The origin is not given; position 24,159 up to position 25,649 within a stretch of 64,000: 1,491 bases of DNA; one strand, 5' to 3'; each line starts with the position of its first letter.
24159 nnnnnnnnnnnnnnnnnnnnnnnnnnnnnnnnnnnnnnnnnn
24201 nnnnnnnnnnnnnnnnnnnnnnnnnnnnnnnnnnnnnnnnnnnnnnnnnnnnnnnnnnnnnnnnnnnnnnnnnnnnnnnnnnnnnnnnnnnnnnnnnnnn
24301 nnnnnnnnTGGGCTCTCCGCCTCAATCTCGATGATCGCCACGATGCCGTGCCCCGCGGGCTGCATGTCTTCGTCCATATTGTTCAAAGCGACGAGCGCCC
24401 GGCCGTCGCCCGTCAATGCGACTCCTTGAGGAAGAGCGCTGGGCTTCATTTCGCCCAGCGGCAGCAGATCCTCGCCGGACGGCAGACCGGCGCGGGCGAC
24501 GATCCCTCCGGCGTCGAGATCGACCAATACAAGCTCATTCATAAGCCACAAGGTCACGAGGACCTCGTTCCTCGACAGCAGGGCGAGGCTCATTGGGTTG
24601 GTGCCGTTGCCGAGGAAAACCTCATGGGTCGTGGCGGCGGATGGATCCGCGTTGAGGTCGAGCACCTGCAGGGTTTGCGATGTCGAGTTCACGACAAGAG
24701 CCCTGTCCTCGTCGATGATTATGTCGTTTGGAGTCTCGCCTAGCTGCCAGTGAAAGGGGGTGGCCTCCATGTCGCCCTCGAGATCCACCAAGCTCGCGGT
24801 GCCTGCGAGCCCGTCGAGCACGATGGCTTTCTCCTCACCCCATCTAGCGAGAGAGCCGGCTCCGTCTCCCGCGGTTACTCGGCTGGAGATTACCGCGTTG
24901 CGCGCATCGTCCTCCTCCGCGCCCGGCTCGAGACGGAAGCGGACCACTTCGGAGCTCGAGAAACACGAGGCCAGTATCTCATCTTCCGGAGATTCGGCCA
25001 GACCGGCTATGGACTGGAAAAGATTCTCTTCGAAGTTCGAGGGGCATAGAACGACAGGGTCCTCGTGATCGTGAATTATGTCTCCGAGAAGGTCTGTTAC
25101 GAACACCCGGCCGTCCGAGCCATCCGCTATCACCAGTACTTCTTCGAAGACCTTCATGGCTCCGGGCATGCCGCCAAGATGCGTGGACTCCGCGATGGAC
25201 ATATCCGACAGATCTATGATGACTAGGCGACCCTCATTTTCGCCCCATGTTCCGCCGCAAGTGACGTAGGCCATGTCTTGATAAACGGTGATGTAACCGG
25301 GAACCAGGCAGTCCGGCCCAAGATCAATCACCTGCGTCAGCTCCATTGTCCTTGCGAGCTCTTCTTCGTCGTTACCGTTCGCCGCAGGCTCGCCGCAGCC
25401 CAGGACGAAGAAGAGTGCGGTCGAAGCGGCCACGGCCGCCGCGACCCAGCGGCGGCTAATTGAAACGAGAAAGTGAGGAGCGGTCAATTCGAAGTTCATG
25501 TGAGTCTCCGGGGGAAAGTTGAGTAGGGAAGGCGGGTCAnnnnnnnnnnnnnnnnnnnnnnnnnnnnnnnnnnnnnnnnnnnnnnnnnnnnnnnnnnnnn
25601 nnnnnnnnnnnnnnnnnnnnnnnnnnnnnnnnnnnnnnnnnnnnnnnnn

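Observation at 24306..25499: Beta-propeller surface lipoprotein inserted between btuB and btuF - BtuG-like B12-capture protein outside its usual clade?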

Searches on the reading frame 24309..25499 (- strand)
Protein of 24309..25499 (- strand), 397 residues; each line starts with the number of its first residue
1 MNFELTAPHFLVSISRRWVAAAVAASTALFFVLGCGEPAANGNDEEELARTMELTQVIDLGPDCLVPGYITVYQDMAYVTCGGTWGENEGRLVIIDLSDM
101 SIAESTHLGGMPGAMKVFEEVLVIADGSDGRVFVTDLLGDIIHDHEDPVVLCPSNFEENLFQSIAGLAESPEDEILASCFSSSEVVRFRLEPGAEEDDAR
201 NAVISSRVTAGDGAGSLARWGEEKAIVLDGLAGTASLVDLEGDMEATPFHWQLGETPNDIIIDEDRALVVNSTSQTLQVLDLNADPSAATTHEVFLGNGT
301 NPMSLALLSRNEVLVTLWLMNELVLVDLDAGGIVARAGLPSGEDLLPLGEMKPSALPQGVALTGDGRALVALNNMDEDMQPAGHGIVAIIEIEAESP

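Call 6: search_protein_families(library=pfam, proteins=[window:24309-25499:-], max_evalue=0.1)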
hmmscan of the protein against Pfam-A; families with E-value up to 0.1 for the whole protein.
window:24309-25499:- (397 aa): 1 family
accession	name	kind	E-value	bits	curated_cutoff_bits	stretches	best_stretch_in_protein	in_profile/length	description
PF01436.27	NHL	-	0.0097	16.3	20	0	357-371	4-18/28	NHL repeat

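Call 7: search_protein_families(library=ncbifam, proteins=[window:24309-25499:-], max_evalue=0.1)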
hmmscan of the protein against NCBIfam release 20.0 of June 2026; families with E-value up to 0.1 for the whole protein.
window:24309-25499:- (397 aa): 0 families

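Call 8: find_homologous_proteins(query=window:24309-25499:-, max_evalue=0.001)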
Query window:24309-25499:- (397 aa): 2 proteins with E <= 0.001 among 8000 candidates.
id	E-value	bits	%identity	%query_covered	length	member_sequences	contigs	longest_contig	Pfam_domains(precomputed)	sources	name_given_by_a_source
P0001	1.5e-255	865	99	100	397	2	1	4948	-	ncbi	-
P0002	2.4e-108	381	53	87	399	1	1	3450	-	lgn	-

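Call 9: search_solved_structures(query=window:24309-25499:-, max_evalue=10, show_alignments=2)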
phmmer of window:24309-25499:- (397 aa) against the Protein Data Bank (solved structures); distinct sequences matched with E-value up to 10: 1.
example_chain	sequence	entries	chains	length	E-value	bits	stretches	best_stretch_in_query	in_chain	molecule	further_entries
1l0q_A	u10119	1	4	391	1.6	10.8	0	349-380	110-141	Surface layer protein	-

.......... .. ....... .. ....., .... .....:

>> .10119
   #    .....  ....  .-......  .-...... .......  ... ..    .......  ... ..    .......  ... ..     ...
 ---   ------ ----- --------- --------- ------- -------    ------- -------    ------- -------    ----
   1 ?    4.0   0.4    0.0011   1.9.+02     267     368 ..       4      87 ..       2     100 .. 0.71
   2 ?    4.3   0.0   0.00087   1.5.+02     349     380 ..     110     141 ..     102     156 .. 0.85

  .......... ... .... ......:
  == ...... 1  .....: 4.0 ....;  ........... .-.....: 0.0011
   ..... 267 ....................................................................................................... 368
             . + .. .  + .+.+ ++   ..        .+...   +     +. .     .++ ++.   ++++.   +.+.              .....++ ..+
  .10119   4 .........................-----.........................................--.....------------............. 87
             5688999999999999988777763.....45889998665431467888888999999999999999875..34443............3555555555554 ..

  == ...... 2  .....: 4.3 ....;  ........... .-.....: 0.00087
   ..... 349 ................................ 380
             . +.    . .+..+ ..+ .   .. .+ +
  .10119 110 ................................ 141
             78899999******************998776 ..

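Call 12: find_encoding_contigs(protein=P0002, flank=10000)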
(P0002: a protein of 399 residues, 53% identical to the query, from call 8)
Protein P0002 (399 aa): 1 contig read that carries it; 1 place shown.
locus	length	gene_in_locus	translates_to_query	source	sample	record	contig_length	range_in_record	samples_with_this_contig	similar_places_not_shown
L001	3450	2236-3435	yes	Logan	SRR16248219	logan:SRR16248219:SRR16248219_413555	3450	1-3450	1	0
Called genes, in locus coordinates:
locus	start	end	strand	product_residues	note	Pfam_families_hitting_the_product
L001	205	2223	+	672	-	PF07715:Plug, PF00593:TonB_dep_Rec_b-barrel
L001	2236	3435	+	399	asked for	-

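Call 13: find_encoding_contigs(protein=P0001, flank=10000)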
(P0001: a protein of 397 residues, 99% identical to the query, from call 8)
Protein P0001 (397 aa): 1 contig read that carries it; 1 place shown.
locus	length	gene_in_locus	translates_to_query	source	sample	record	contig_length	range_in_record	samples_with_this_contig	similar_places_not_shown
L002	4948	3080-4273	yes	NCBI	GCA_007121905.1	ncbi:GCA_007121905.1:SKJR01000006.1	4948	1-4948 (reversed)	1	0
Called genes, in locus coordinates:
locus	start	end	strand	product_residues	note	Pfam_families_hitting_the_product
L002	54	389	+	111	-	PF14520:HHH_5 (faint), PF12836:HHH_3, PF00633:HHH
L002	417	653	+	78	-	-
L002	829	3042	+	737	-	PF07715:Plug, PF00593:TonB_dep_Rec_b-barrel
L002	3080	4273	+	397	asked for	-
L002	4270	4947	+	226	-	?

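Call 15: find_related_loci(query=A1, collection=genome_contigs, flank=10000)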
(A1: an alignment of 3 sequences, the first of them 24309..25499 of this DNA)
Query A1 (397 aa) in genome_contigs; peptide patterns used: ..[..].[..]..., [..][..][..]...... (x = any residue, [..] = any of these).
71 stretches matched a pattern, but none encodes a relative of the query by tblastn (E <= 1e-3).

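Call 19: search_protein_representatives(alignment_id=A1)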
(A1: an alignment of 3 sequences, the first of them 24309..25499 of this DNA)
Query: 3 sequences, 397 profile positions. Proteins with E-value up to 0.001 (for the whole library): 757; up to 1e-10: 170; up to 1e-30: 10. The best 150 are listed.
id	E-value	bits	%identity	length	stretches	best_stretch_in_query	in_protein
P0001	3.8e-247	836.1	-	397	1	1-397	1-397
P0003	1.2e-94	333.9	-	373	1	28-391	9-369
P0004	1.6e-84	300.6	-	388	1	34-392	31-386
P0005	1.6e-79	284.1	-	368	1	23-393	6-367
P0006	3.1e-67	243.6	-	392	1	20-390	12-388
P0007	1.1e-38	149.6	-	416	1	29-390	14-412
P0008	5.0e-36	140.9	-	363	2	224-394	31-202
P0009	2.6e-34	135.2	-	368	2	224-392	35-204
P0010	8.8e-32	126.9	-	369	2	223-395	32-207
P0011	5.1e-31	124.4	-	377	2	223-394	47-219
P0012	4.9e-28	114.6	-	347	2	246-394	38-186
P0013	6.5e-25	104.3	-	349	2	170-392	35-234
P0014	4.7e-24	101.5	-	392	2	172-390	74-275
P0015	4.8e-24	101.4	-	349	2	212-331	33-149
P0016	7.6e-24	100.8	-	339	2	53-328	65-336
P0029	4.6e-19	85.0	-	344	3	226-340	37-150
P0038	9.7e-17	77.4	-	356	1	63-390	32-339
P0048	9.7e-16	74.1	-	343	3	210-338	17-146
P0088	2.6e-13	66.1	-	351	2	226-339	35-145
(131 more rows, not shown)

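Call 24: search_protein_families(library=pfam, alignment_id=A2, max_evalue=0.001)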
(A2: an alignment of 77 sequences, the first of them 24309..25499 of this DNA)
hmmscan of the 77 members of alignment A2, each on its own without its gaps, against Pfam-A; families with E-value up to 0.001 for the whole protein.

A. member 1, window:24309-25499:- (397 aa): 0 families

B. families by the number of members that match (of 77 scanned): 18 families
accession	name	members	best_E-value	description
PF21783.3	YNCE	24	2.6e-08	YNCE-like beta-propeller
PF01436.27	NHL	12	7e-09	NHL repeat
PF18962.6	Por_Secre_tail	9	3.3e-10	Secretion system C-terminal sorting domain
PF16819.11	DUF5074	8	1.6e-10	Domain of unknown function (DUF5074)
PF08450.18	SGL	8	3.2e-07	SMP-30/Gluconolactonase/LRE-like region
PF13860.13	FlgD_ig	7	1.6e-10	FlgD Ig-like domain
PF04885.19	Stig1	6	5.5e-17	Stigma-specific STIG1-like protein family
PF13360.13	PQQ_2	5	7.3e-07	Outer membrane protein assembly factor BamB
PF10282.15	Lactonase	3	9.6e-07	Lactonase, 7-bladed beta-propeller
PF24684.1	Vgb_lyase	3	2.2e-06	Virginiamycin B lyase family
PF21959.2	DUF6923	3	7.1e-05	Repeat of unknown function (DUF6923)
PF00404.24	Dockerin_1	2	2.1e-06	Dockerin type I domain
PF25174.1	Beta-prop_THOC3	2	6.9e-05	THOC3 beta-propeller domain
PF08309.17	LVIVD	1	9.8e-08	LVIVD repeat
PF02239.22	Cytochrom_D1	1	1.9e-05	Cytochrome D1 heme domain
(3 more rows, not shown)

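Call 27: find_homologous_proteins(query=A3, max_evalue=1e-10)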
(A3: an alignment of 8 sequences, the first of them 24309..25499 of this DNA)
Query A3 (8 sequences) (397 aa, profile of the alignment): 3 proteins with E <= 1e-10 among 8000 candidates.
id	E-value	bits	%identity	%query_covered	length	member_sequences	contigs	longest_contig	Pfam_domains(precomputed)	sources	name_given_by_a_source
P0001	1.1e-158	546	99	100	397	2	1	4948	-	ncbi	-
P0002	1.2e-157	543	53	87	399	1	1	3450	-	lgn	-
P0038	6.4e-97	343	29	79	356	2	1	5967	PF01436.28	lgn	-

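Call 28: search_solved_structures(query=A3, max_evalue=10, show_alignments=0)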
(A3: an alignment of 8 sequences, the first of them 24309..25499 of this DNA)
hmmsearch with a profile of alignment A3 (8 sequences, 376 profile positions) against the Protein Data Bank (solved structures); distinct sequences matched with E-value up to 10: 61 (the best 60 are shown).
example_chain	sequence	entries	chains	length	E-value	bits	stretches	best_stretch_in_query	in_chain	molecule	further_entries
1l0q_A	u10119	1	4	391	2.9e-18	69.2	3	189-321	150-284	Surface layer protein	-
3wwa_A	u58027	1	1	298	2e-11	46.7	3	233-359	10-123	Pizza7H protein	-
3ww9_A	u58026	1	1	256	1.5e-10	43.9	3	232-310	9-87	pizza6 protein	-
6ren_A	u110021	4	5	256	1.9e-10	43.5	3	232-310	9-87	3fPizza6-SH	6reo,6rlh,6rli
7zcj_A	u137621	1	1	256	5.3e-10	42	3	232-310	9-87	Pizza6-TNH-TSH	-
7zph_A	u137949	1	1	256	7.6e-10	41.5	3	232-353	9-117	Pizza6-TNK-RSH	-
6rej_A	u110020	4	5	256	7.8e-10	41.5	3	232-352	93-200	Pizza6-SH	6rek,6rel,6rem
6f0t_A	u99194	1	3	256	2.8e-09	39.7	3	230-310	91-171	Pizza6-SFW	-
1rwi_B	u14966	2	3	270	1.5e-08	37.3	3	202-308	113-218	Serine/threonine-protein kinase pknD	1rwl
6f0s_A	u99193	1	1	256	1.5e-08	37.2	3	232-310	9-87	Pizza6-SYW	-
6qsd_A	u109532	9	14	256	1.8e-08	37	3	232-353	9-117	Pizza6S | Pizza6-S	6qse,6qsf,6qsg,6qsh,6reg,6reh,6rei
7qrx_A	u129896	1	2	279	3.3e-08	36.1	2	236-353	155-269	E3 ubiquitin-protein ligase TRIM71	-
9jur_A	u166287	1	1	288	3.9e-08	35.9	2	236-353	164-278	E3 ubiquitin-protein ligase TRIM71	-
6i37_A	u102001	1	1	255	6.1e-08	35.2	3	236-310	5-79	nv1Pizza6-AYW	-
6i3b_A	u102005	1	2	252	6.4e-08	35.2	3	233-310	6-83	cPizza6-AYW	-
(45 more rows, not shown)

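Call 29: find_encoding_contigs(protein=P0003, flank=10000, max_places=3)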
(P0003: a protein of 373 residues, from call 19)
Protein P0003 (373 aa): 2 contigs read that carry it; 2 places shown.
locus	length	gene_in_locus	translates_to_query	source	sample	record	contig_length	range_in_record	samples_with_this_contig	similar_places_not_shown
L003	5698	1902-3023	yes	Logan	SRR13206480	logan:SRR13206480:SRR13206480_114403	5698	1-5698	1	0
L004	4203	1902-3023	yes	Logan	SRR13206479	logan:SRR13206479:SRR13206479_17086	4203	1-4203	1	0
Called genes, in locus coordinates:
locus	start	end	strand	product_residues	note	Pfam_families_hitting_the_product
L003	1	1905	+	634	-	?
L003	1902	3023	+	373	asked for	-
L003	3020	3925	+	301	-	PF01497:Peripla_BP_2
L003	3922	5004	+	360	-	PF01032:FecCD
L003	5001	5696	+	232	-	?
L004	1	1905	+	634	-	?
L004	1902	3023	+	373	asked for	-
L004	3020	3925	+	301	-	PF01497:Peripla_BP_2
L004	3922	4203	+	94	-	?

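Call 30: find_encoding_contigs(protein=P0038, flank=10000, max_places=3)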
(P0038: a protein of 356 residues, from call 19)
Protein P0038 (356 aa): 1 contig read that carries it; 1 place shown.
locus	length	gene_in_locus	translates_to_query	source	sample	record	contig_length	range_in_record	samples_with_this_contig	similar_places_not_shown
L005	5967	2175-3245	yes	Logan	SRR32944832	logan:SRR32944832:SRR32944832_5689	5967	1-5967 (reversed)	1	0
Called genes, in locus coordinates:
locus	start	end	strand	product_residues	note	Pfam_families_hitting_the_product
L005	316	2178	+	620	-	PF07715:Plug, PF00593:TonB_dep_Rec_b-barrel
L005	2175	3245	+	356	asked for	PF01436:NHL (faint)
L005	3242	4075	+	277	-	PF01497:Peripla_BP_2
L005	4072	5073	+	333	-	PF01032:FecCD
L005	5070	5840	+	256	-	PF02463:SMC_N (faint), PF00005:ABC_tran, PF13304:AAA_21 (faint)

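Call 31: find_encoding_contigs(protein=P0004, flank=10000, max_places=2)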
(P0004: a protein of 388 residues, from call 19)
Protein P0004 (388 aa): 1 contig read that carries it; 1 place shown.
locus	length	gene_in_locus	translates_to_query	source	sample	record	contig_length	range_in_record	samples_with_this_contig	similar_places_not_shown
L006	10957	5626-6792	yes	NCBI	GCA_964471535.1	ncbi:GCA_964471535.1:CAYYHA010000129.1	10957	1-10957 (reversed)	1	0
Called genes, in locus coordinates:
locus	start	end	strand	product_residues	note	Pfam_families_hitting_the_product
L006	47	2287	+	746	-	PF00069:Pkinase, PF07714:PK_Tyr_Ser-Thr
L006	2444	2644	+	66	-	-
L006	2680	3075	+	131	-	PF14520:HHH_5 (faint), PF12836:HHH_3, PF00633:HHH (faint)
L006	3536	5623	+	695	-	PF07715:Plug, PF00593:TonB_dep_Rec_b-barrel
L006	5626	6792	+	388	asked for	-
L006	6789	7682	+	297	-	PF01497:Peripla_BP_2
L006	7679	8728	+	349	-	PF01032:FecCD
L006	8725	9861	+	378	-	PF04909:Amidohydro_2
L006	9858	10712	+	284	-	PF00005:ABC_tran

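Call 32: find_encoding_contigs(protein=P0005, flank=10000, max_places=2)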
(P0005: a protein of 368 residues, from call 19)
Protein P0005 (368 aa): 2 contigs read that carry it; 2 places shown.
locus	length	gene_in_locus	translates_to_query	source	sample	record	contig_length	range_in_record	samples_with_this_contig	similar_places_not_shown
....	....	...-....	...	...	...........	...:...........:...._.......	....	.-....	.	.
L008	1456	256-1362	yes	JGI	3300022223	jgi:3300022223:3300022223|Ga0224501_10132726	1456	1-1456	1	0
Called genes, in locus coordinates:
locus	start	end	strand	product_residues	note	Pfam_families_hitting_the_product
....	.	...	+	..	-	?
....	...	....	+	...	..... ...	-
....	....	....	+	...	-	?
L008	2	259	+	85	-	?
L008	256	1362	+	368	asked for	-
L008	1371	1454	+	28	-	?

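Call 33: find_encoding_contigs(protein=P0006, flank=10000, max_places=2)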
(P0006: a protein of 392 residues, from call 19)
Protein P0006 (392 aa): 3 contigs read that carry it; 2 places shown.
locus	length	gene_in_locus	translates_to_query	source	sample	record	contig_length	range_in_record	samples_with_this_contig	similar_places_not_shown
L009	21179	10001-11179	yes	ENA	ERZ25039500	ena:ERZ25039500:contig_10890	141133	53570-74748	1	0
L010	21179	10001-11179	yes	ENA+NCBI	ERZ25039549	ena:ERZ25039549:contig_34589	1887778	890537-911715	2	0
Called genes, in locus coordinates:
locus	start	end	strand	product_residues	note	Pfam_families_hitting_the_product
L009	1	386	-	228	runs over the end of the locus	PF00733:Asn_synthase, PF06508:QueC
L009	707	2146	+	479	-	PF01293:PEPCK_ATP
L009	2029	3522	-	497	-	-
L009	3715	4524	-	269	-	PF00561:Abhydrolase_1, PF00975:Thioesterase (weak), PF07819:PGAP1 (faint), PF12146:Hydrolase_4, PF12697:Abhydrolase_6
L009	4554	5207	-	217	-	PF01427:Peptidase_M15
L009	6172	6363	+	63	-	-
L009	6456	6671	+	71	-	-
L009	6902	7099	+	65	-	-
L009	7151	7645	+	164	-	-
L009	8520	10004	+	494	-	PF00593:TonB_dep_Rec_b-barrel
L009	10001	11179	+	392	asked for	-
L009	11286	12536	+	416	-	PF13360:PQQ_2 (faint)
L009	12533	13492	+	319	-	PF01497:Peripla_BP_2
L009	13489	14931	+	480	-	PF01032:FecCD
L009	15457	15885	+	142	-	PF00005:ABC_tran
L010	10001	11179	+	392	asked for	-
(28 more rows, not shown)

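Call 34: find_encoding_contigs(protein=P0007, flank=10000, max_places=2)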
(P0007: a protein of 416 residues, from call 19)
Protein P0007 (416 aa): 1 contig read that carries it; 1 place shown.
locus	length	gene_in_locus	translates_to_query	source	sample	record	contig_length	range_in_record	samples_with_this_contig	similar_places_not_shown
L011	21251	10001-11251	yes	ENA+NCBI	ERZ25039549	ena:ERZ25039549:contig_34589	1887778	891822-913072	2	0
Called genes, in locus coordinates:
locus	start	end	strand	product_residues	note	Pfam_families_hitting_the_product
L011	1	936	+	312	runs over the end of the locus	PF01293:PEPCK_ATP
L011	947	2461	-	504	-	-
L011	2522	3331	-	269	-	PF00561:Abhydrolase_1, PF00975:Thioesterase (weak), PF07819:PGAP1 (faint), PF12146:Hydrolase_4, PF12697:Abhydrolase_6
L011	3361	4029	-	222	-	PF01427:Peptidase_M15, PF02557:VanY (faint)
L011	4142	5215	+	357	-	-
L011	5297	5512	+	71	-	-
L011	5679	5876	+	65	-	-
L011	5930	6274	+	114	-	PF12836:HHH_3, PF00633:HHH (weak), PF03934:T2SSK (weak), PF14520:HHH_5 (faint), PF14716:HHH_8 (faint)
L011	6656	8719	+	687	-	PF07715:Plug, PF00593:TonB_dep_Rec_b-barrel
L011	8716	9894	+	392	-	-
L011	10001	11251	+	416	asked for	-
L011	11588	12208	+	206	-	PF01497:Peripla_BP_2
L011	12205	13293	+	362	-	PF01032:FecCD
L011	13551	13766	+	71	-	-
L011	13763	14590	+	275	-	PF00005:ABC_tran, PF13304:AAA_21 (faint)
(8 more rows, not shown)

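Call 36: find_encoding_contigs(protein=P0008, flank=8000, max_places=2)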
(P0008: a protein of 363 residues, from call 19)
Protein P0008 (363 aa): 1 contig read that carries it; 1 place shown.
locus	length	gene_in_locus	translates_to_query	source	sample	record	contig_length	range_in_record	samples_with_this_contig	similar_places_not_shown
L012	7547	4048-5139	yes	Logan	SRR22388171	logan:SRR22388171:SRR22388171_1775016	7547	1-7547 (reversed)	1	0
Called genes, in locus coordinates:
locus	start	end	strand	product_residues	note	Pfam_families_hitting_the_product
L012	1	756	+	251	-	?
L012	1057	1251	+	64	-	-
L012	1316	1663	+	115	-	PF14520:HHH_5 (faint), PF12836:HHH_3, PF00633:HHH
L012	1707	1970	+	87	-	-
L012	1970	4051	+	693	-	PF07715:Plug, PF00593:TonB_dep_Rec_b-barrel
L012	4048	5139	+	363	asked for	-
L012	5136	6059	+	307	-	PF01497:Peripla_BP_2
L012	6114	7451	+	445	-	PF13173:AAA_14, PF13635:DUF4143 (faint)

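Call 37: find_encoding_contigs(protein=P0013, flank=8000, max_places=2)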
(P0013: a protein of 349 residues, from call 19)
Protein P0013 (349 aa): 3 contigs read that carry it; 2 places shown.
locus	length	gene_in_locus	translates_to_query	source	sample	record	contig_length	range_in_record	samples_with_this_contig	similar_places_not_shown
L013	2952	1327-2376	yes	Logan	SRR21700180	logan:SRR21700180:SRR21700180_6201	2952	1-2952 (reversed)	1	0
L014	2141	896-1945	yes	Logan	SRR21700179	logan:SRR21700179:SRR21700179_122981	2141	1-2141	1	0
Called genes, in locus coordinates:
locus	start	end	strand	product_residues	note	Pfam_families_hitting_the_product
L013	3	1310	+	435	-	?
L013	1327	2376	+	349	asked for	PF08309:LVIVD (faint), PF08450:SGL (weak), PF24684:Vgb_lyase (faint)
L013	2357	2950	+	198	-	?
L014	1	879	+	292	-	?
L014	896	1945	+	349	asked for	PF08309:LVIVD (faint), PF08450:SGL (weak), PF24684:Vgb_lyase (faint)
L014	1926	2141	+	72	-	?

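Call 44: predict_structure(alignment_id=A3)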
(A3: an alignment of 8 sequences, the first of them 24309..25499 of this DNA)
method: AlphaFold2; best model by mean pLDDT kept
length: 397 residues; sequences in the alignment: 8
mean_pLDDT: 85.2   pTM: 0.83
mean pLDDT of the five models: 85.2, 84.9, 84.5, 84.4, 84.1
residues with pLDDT >= 90: 273; 70-90: 53; 50-70: 26; < 50: 45
segments of 3 or more residues with pLDDT < 50: 1-44
pLDDT, mean of each block of 10 residues (from residue 1): 32 36 47 42 62 96 92 97 80 97 93 92 89 91 73 69 88 92 93 63 91 95 95 96 96 96 97 97 96 96 96 96 96 96 93 95 95 93 96 69
secondary structure, 60 per line:
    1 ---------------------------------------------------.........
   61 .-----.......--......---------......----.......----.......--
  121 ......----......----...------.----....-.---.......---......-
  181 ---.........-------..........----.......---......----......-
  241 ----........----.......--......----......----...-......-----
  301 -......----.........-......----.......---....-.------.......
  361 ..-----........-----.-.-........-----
elements in order: E52-61 E67-73 E76-81 E91-96 E101-107 E112-118 E121-126 E131-136 E141-143 E164-170 E174-179 E184-192 E200-209 E214-220 E224-229 E234-239 E245-252 E257-263 E266-271 E276-281 E290-295 E302-307 E312-317 E322-327 E332-338 H342-345 E354-362 E368-375 E385-392
